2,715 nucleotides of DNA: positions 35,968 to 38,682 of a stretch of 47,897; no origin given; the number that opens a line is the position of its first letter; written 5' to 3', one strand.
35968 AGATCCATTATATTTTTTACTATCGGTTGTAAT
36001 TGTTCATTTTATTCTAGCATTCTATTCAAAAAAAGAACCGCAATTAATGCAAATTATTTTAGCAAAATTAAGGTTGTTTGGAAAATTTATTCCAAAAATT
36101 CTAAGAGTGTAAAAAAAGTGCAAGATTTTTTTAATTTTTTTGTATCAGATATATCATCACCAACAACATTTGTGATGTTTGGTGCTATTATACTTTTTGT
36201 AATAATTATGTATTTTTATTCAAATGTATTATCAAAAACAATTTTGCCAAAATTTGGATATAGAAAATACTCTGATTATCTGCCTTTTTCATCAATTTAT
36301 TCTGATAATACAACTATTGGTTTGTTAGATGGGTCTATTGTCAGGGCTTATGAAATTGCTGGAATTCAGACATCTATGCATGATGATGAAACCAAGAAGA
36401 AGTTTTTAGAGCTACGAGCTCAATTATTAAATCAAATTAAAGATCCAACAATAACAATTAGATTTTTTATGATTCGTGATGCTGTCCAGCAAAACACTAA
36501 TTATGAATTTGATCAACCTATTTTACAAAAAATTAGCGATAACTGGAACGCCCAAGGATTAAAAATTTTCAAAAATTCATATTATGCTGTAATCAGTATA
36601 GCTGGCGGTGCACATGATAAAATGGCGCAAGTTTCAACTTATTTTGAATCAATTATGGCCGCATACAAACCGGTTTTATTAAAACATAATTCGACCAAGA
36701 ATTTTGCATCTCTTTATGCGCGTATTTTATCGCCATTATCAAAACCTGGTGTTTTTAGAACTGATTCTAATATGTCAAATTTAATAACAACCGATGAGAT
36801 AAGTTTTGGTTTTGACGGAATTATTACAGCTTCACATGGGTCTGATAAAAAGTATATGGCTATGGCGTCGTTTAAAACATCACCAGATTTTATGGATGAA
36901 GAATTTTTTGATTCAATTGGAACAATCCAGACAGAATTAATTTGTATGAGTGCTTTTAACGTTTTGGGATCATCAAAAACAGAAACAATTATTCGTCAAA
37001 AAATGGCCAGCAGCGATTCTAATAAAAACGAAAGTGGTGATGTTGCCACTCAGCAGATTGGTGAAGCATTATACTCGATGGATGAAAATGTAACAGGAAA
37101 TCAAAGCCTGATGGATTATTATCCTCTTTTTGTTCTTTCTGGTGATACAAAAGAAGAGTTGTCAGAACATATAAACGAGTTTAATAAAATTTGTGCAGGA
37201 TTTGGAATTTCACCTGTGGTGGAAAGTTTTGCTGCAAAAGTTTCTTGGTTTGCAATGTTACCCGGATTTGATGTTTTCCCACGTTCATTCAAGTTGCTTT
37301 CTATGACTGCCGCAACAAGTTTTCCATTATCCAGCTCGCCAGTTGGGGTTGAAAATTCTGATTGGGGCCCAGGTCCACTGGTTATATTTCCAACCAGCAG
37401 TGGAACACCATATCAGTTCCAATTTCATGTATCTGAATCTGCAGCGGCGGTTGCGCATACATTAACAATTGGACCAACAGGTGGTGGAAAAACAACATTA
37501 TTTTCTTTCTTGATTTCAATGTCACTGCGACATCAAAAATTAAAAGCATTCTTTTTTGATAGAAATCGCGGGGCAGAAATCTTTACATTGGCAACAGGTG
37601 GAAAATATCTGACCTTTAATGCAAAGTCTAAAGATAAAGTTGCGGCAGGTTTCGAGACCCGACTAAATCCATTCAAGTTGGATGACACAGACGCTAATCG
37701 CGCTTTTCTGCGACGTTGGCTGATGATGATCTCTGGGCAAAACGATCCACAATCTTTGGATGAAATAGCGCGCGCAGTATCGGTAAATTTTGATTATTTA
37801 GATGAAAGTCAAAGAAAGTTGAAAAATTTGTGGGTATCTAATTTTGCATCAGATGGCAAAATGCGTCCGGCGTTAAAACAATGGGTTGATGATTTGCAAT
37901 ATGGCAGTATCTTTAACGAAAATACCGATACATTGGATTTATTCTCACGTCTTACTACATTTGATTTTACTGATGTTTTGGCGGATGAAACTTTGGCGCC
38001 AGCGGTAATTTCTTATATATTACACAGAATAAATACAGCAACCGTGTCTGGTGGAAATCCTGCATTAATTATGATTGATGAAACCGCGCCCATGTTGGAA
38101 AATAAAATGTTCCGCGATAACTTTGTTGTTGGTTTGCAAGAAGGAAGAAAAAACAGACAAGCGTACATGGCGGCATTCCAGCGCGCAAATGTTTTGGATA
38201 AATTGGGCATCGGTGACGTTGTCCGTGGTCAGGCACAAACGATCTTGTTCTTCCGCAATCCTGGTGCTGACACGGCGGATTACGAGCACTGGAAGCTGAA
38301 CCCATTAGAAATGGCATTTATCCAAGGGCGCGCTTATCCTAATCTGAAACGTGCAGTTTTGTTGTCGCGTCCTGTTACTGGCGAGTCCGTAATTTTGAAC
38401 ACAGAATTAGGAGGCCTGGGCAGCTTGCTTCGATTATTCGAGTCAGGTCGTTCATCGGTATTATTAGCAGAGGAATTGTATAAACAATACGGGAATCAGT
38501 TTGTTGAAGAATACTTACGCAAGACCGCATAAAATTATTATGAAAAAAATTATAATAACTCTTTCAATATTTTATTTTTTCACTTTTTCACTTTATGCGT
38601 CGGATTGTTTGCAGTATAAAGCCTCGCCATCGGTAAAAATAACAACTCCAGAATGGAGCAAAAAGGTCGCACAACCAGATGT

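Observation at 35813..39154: Isolated virB3-virB4 pair followed by a secreted HExxH protein in the virB5 position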

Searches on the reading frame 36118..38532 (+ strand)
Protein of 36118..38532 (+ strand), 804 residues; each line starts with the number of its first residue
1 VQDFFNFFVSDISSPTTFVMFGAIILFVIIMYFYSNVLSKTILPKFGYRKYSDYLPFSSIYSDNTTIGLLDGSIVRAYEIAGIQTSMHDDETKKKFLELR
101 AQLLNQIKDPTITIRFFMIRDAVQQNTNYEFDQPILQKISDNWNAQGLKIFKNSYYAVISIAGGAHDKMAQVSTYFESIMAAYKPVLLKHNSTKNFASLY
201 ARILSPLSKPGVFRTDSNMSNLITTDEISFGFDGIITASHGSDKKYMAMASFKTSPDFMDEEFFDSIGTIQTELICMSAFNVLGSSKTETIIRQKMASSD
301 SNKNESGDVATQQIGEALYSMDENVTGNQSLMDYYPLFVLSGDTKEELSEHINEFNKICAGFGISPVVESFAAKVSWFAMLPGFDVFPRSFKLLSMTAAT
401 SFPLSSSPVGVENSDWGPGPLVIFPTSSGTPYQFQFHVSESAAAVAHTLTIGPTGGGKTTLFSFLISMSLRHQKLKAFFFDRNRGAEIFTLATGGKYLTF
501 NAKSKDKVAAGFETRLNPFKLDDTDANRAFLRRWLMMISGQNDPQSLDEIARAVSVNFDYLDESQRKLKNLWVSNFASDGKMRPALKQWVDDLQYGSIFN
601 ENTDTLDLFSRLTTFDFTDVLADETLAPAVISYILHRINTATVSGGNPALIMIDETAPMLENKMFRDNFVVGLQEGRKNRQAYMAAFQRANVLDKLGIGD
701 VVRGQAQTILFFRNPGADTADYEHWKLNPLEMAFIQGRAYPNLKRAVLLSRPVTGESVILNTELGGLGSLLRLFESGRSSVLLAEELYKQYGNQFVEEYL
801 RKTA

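Call 3: search_protein_families(library=pfam, proteins=[window:36118-38532:+], max_evalue=1)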
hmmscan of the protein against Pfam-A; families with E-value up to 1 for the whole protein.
window:36118-38532:+ (804 aa): 4 families
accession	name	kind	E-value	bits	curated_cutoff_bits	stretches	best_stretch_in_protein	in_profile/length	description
PF03135.19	CagE_TrbE_VirB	-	2.7e-13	50.8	21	1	195-384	15-198/204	CagE, TrbE, VirB family, component of type IV transporter system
PF14883.12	GHL13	-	0.011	15.2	27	1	83-183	178-276/324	Hypothetical glycosyl hydrolase family 13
PF01580.24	FtsK_SpoIIIE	-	0.018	14.9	24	1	414-467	13-62/221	FtsK/SpoIIIE family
PF24883.2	NPHP3_N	-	0.18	12.4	24.8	1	452-484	29-62/164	Nephrocystin 3, N-terminal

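Call 4: search_protein_families(library=ncbifam, proteins=[window:36118-38532:+], max_evalue=1)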
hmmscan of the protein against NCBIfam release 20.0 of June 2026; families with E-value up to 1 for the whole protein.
window:36118-38532:+ (804 aa): 8 families
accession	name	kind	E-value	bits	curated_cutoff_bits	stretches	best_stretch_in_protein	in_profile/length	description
TIGR00929.1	VirB4_CagE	subfamily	9.9e-112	374.6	643.1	2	190-802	185-787/792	VirB4 family type IV secretion/conjugal transfer ATPase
NF010473.0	PRK13898.1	equivalog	3.5e-65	220.5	1050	2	211-794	221-786/801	type IV secretion system ATPase VirB4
NF010427.0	PRK13853.1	equivalog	1.7e-45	155.2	957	2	223-794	213-772/789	type IV secretion system protein VirB4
NF010447.0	PRK13873.1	equivalog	2.1e-35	121.9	1020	1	300-726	308-720/815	conjugal transfer protein TrbE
NF010404.0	PRK13830.1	subfamily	1.1e-29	102.8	810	1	333-717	343-722/818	conjugal transfer protein TrbE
NF010466.0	PRK13891.1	subfamily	5.6e-28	97.3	1322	1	311-802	352-840/852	conjugal transfer protein TrbE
NF045971.1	conju_CD1110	equivalog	0.0016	16.7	325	1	285-383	249-362/752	VirB4-like conjugal transfer ATPase, CD1110 family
TIGR03744.1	traC_PFL_4706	equivalog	0.011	13.6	520.6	1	312-472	339-501/892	conjugative transfer ATPase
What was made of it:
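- Checked: virB4, 36118-38532, GTG start, 5-nt gap after virB3: Pfam CagE_TrbE_VirB 50.8 bits; TIGR00929 E 1e-111 (calls 3, 4).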

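Call 35: search_dna_similar(query=window:36118-38532:+, collection=plasmids, mode=protein, max_rows=15)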
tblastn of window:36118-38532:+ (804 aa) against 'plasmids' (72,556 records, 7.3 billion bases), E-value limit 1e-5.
The search stops at 5000 records and this limit was reached: more records match than are counted here, and every count below describes the 5000 best-scoring records only.
Records with a match: at least 5000; places in all: 5338; records where one place covers at least 80% of the query: 592.
Best place of each record, by identity: <60% 5000.
By first word of the organism name: Escherichia 1068; Klebsiella 433; Campylobacter 320; Salmonella 310; Agrobacterium 304; Rhizobium 298; Enterobacter 151; Sinorhizobium 148; uncultured 140; Xanthomonas 137; and 219 more.
By predicted mobility (MOB-suite, as given by PLSDB): conjugative 3898; non-mobilizable 676; mobilizable 426.
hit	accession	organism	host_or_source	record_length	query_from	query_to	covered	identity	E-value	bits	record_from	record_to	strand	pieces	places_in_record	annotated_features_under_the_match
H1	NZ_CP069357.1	Microvirga sp. VF16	Vachellia farnesiana,Cell culture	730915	52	800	93%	33.9%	1e-131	440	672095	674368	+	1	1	hypothetical protein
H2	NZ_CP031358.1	Erythrobacter aureus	marine sediment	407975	22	804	97%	31.2%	3e-120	407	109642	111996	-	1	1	VirB4 family type IV secretion system protein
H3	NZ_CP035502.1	Sphingosinicella sp. BN140058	Cell culture,soil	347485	38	799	95%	31.5%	5e-117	398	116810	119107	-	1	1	hypothetical protein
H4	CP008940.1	Candidatus Paracaedimonas acanthamoebae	Acanthamoeba polyphaga HN-3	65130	35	800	95%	29.2%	7e-90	318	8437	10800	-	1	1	hypothetical protein (x2)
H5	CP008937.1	Candidatus Paracaedimonas acanthamoebae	Acanthamoeba polyphaga HN-3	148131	35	800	95%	29.2%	7e-90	318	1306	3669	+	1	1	hypothetical protein (x2)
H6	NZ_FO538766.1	Magnetospira sp. QH-2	-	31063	45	792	93%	27.2%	5e-69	256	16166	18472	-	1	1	hypothetical protein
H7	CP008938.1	Candidatus Paracaedimonas acanthamoebae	Acanthamoeba polyphaga HN-3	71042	131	800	83%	30.3%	2e-79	287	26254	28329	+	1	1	hypothetical protein (x2)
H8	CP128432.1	Microbulbifer sp. MKSA007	Smenospongia aurea,bacteria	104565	57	796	92%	26.4%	6e-51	201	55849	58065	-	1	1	hypothetical protein (x2)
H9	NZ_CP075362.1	Pseudochrobactrum algeriensis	Bos taurus,cell culture,lymph nodes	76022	49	793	93%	26.2%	3e-37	159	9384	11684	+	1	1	VirB4 family type IV secretion/conjugal transfer ATPase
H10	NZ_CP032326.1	Azospirillum argentinense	soil sample,Agricultural field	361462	38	800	95%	25.6%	8e-61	231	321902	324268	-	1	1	hypothetical protein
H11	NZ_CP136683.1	Thalassospira lucentensis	Macrocystis pyrifera gametophyte,Whole ...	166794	18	793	97%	24.8%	7e-52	204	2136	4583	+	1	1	DUF87 domain-containing protein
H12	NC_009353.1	Magnetospirillum gryphiswaldense MSR-1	from the mud of the eutrophic river Ryck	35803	74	795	90%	26.5%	4e-46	186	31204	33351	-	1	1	VirB4 family type IV secretion system protein | hypothetical protein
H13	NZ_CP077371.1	Acinetobacter lwoffii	-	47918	52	804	94%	25.2%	2e-38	162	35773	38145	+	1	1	VirB4 family type IV secretion/conjugal transfer ATPase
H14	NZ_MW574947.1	Escherichia coli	-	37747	52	804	94%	25.2%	3e-38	162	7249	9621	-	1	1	VirB4 family type IV secretion/conjugal transfer ATPase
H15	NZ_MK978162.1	Acinetobacter lwoffii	-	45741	52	804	94%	25.2%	3e-38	162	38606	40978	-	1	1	VirB4 family type IV secretion/conjugal transfer ATPase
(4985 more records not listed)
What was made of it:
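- Closest known: Rickettsiales vir homologue. Different: The nearest VirB4s in the plasmid collection are those of MOBQ-type conjugative elements of Microvirga, Erythrobacter and Paracaedimonas, at 29-34% identity (call 35).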

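Call 37: get_annotated_region(hit=H1, flank=9000)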
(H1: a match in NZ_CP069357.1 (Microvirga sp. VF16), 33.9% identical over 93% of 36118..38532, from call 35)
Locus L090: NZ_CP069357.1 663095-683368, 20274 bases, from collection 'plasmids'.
description: Microvirga sp. VF16 plasmid pMVF16-3, complete sequence
organism: Microvirga sp. VF16 (NCBI taxid 2807101)
taxonomy: Bacteria; Pseudomonadota; Alphaproteobacteria; Hyphomicrobiales; Methylobacteriaceae; Microvirga; Microvirga sp. VF16
host: -; source: Vachellia farnesiana,Cell culture; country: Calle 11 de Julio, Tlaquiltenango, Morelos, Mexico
typing (MOB-suite, as given by PLSDB): non-mobilizable
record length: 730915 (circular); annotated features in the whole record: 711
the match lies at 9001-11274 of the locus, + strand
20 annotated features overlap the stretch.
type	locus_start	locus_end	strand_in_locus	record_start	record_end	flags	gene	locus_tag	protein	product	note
CDS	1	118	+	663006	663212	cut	-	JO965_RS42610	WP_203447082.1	hypothetical protein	-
CDS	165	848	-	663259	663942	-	-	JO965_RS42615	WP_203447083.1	GntR family transcriptional regulator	-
CDS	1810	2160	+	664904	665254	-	-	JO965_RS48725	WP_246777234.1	cell wall hydrolase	-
CDS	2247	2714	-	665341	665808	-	-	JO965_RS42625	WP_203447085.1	hypothetical protein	-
CDS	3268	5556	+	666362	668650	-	-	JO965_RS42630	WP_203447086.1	MobA/MobL family protein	-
CDS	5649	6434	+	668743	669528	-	-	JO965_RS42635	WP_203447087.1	hypothetical protein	-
CDS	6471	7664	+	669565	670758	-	-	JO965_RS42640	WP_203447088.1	DnaB-like helicase C-terminal domain-containing protein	GO:0006260 - DNA replication [Evidence IEA]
CDS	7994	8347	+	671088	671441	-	-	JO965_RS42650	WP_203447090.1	TrbC/VirB2 family protein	-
CDS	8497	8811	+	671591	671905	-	-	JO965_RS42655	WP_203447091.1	VirB3 family type IV secretion system protein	-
CDS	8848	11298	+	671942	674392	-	-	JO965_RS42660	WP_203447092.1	hypothetical protein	-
CDS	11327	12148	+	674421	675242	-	-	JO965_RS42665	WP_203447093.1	hypothetical protein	-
CDS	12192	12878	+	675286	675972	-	-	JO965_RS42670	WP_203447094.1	hypothetical protein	-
CDS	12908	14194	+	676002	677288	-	-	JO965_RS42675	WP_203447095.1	hypothetical protein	-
CDS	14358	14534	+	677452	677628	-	-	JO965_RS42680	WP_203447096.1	hypothetical protein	-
CDS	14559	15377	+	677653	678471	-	-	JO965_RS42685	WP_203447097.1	VirB8/TrbF family protein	-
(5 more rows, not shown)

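Call 38: get_annotated_region(hit=H2, flank=9000)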
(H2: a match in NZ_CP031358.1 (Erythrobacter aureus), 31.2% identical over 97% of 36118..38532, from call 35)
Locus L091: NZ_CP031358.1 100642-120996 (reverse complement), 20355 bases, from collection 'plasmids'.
description: Erythrobacter aureus strain YH-07 plasmid unnamed, complete sequence
organism: Erythrobacter aureus (NCBI taxid 2182384)
taxonomy: Bacteria; Pseudomonadota; Alphaproteobacteria; Sphingomonadales; Erythrobacteraceae; Erythrobacter; Erythrobacter aureus
host: -; source: marine sediment; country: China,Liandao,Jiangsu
typing (MOB-suite, as given by PLSDB): non-mobilizable
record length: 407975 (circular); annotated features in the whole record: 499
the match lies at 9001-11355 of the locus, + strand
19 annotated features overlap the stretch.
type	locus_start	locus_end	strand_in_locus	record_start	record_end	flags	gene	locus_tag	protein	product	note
CDS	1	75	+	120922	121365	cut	-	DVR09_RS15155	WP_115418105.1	hypothetical protein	-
CDS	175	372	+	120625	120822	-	-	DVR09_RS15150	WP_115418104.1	hypothetical protein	-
CDS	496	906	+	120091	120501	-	-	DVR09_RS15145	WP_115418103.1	hypothetical protein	-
CDS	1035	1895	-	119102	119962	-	-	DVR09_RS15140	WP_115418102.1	hypothetical protein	-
CDS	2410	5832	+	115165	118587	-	-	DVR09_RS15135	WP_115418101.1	MobA/MobL family protein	-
CDS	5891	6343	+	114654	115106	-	-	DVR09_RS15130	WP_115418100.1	hypothetical protein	-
CDS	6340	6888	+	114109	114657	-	-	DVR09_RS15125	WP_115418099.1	hypothetical protein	-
CDS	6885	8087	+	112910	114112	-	-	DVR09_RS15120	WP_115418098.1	DnaB-like helicase C-terminal domain-containing protein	GO:0006260 - DNA replication [Evidence IEA]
CDS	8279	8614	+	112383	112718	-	-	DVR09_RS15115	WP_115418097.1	TrbC/VirB2 family protein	-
CDS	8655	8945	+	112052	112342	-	-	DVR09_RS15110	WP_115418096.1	hypothetical protein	-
CDS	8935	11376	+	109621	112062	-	-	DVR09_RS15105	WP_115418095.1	VirB4 family type IV secretion system protein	-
CDS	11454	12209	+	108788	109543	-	-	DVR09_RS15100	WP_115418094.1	type IV secretion system protein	-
CDS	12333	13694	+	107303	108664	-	-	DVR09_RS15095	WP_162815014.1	hypothetical protein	-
CDS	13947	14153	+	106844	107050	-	-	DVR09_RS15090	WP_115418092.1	hypothetical protein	-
CDS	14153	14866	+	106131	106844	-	-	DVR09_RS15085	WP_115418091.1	VirB8/TrbF family protein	-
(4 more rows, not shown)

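Call 39: get_annotated_region(hit=H4, flank=9000)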
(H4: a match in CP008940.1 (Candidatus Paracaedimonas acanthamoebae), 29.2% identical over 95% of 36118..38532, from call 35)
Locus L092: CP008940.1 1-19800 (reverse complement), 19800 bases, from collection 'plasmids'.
description: Candidatus Caedibacter acanthamoebae plasmid Plasmid_00004, complete sequence
organism: Candidatus Paracaedimonas acanthamoebae (NCBI taxid 244581)
taxonomy: Bacteria; Pseudomonadota; Alphaproteobacteria; Holosporales; Caedimonadaceae; Candidatus Paracaedimonas; Candidatus Paracaedimonas acanthamoebae
host: -; source: Acanthamoeba polyphaga HN-3; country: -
typing (MOB-suite, as given by PLSDB): mobilizable; replicon rep_cluster_223; relaxase MOBQ
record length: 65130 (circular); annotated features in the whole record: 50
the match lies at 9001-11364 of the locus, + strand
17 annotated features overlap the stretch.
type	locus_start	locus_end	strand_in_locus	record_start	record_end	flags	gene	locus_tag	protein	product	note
CDS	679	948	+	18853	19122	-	-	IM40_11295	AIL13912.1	hypothetical protein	-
CDS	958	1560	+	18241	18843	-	-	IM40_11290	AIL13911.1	hypothetical protein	-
CDS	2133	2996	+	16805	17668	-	-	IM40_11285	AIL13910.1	hypothetical protein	-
CDS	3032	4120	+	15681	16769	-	-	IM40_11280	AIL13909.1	hypothetical protein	-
CDS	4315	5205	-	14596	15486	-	-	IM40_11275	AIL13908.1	hypothetical protein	-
CDS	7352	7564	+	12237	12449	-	-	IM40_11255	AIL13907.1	hypothetical protein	-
CDS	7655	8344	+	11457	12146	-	-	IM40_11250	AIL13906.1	hypothetical protein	-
CDS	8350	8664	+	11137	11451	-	-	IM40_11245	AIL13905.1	hypothetical protein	-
CDS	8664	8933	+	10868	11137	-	-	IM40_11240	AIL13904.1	hypothetical protein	-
CDS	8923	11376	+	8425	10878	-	-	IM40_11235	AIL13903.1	hypothetical protein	-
CDS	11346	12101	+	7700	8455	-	-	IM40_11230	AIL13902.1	hypothetical protein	-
CDS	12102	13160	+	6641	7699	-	-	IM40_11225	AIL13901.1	hypothetical protein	-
CDS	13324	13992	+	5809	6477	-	-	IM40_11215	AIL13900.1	hypothetical protein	-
CDS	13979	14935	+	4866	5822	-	-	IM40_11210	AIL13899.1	hypothetical protein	-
CDS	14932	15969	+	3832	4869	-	-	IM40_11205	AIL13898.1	hypothetical protein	-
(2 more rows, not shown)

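Call 60: search_protein_families(library=pfam, proteins=[L091:11454-12209:+, L090:11327-12148:+, L092:11346-12101:+, L090:12908-14194:+, L091:12333-13694:+, L092:12102-13160:+], max_evalue=0.01)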
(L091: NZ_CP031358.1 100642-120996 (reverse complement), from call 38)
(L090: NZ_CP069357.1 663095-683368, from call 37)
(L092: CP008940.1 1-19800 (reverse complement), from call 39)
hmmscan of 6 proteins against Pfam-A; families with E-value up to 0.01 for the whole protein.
L091:11454-12209:+ (251 aa): 2 families
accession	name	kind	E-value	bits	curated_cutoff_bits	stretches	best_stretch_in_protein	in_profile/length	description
PF07996.16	T4SS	-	6.8e-07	30.3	24.7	1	30-232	1-187/197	Type IV secretion system proteins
PF10057.14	MpsC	-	0.0026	18.3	23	1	26-84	25-83/111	Na+-translocating membrane potential-generating system (MpsC)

L090:11327-12148:+ (273 aa): 0 families

L092:11346-12101:+ (251 aa): 0 families

L090:12908-14194:+ (428 aa): 0 families

L091:12333-13694:+ (453 aa): 0 families

L092:12102-13160:+ (352 aa): 1 family
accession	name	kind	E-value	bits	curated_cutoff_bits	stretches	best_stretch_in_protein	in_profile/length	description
PF04610.19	TrbL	-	6.7e-05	23.2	25.9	1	42-229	7-182/215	TrbL/VirB6 plasmid conjugal transfer protein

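Call 96: find_homologous_proteins(query=window:36118-38532:+, max_evalue=1e-30)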
Query window:36118-38532:+ (804 aa): 1351 proteins with E <= 1e-30 among 8000 candidates; the best 120 are listed.
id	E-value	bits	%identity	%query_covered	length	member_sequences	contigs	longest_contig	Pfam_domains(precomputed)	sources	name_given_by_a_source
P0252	0.0e+0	1809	100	100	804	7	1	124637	PF27097.1,PF03135.20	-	-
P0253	0.0e+0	1618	88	100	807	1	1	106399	PF27097.1,PF03135.20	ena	-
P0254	0.0e+0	1610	87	100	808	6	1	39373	PF27097.1,PF03135.20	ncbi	ncbi:MAG: hypothetical protein WC137_01050 [Alphaproteobacteria bacterium]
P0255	0.0e+0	1598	85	100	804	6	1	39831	PF27097.1,PF03135.20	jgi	jgi:type IV secretion/conjugal transfer VirB4 family ATPase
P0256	0.0e+0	1567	85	100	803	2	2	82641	PF27097.1,PF03135.20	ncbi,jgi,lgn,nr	ncbi:MAG: hypothetical protein FWF97_01745 [Alphaproteobacteria bacterium]|nr:hypothetical protein [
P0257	0.0e+0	1560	84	100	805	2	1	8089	PF27097.1,PF03135.20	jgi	jgi:type IV secretion system protein VirB4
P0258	0.0e+0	1515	82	100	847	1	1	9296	PF27097.1,PF03135.20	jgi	jgi:type IV secretion system protein VirB4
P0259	0.0e+0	1503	80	100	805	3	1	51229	PF27097.1,PF03135.20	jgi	-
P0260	0.0e+0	1409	74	100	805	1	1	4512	PF27097.1,PF03135.20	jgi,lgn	jgi:type IV secretion system protein VirB4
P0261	0.0e+0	1352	72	99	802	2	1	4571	PF27097.1,PF03135.20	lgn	-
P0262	0.0e+0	1283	69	100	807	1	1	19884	PF27097.1,PF03135.20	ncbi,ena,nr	ncbi:MAG: hypothetical protein FWG18_00195 [Alphaproteobacteria bacterium]|nr:hypothetical protein [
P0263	0.0e+0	1271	68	100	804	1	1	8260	PF27097.1,PF03135.20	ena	-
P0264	0.0e+0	1267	68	100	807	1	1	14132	PF27097.1,PF03135.20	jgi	jgi:type IV secretion system protein VirB4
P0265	0.0e+0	1263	68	100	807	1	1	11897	PF27097.1,PF03135.20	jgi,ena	-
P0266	0.0e+0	1260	67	100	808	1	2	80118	PF27097.1,PF03135.20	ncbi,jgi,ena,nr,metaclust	ncbi:MAG: hypothetical protein FWC61_00095 [Proteobacteria bacterium]|nr:hypothetical protein [Pseud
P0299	0.0e+0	1230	67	100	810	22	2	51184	PF27097.1,PF03135.20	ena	-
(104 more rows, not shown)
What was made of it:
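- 36118..38532 (+): virB4 ATPase (804 aa, GTG start) with intact Walker A and B motifs. 1351 database proteins match at E<=1e-30 among the 8000 candidates scored (call 96).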

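Call 99: find_encoding_contigs(protein=P0299, flank=4000, max_places=3)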
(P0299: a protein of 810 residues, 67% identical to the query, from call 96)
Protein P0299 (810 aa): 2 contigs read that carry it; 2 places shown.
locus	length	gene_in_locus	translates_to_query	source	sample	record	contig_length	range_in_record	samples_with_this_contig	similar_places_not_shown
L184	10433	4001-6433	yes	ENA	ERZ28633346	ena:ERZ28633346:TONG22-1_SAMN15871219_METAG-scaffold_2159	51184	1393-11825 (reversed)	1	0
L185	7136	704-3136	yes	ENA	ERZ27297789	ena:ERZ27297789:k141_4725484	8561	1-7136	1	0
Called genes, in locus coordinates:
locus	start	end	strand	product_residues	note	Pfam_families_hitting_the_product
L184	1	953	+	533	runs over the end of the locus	PF01807:Zn_ribbon_DnaG, PF08275:DNAG_N, PF13662:Toprim_4, PF01751:Toprim, PF13155:Toprim_2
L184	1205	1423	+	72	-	PF12844:HTH_19 (weak), PF13560:HTH_31 (weak), PF01381:HTH_3 (weak)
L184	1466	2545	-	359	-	PF01926:MMR_HSR1, PF02421:FeoB_N (weak), PF06071:YchF-GTPase_C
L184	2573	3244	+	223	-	PF01458:SUFBD_core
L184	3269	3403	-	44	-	PF00444:Ribosomal_L36 (weak)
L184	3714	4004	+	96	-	PF05101:VirB3 (faint)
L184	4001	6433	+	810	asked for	PF27097:VirB4_TrbE_N (weak), PF03135:CagE_TrbE_VirB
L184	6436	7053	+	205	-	-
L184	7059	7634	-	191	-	PF13505:OMP_b-brl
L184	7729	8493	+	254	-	PF01909:NTP_transf_2 (weak), PF18765:Polbeta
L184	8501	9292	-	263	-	PF00583:Acetyltransf_1, PF13508:Acetyltransf_7 (weak), PF08445:FR47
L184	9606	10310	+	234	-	PF12686:DUF3800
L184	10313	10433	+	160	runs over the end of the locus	-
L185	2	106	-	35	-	?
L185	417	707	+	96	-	PF05101:VirB3 (faint)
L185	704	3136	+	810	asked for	PF27097:VirB4_TrbE_N (weak), PF03135:CagE_TrbE_VirB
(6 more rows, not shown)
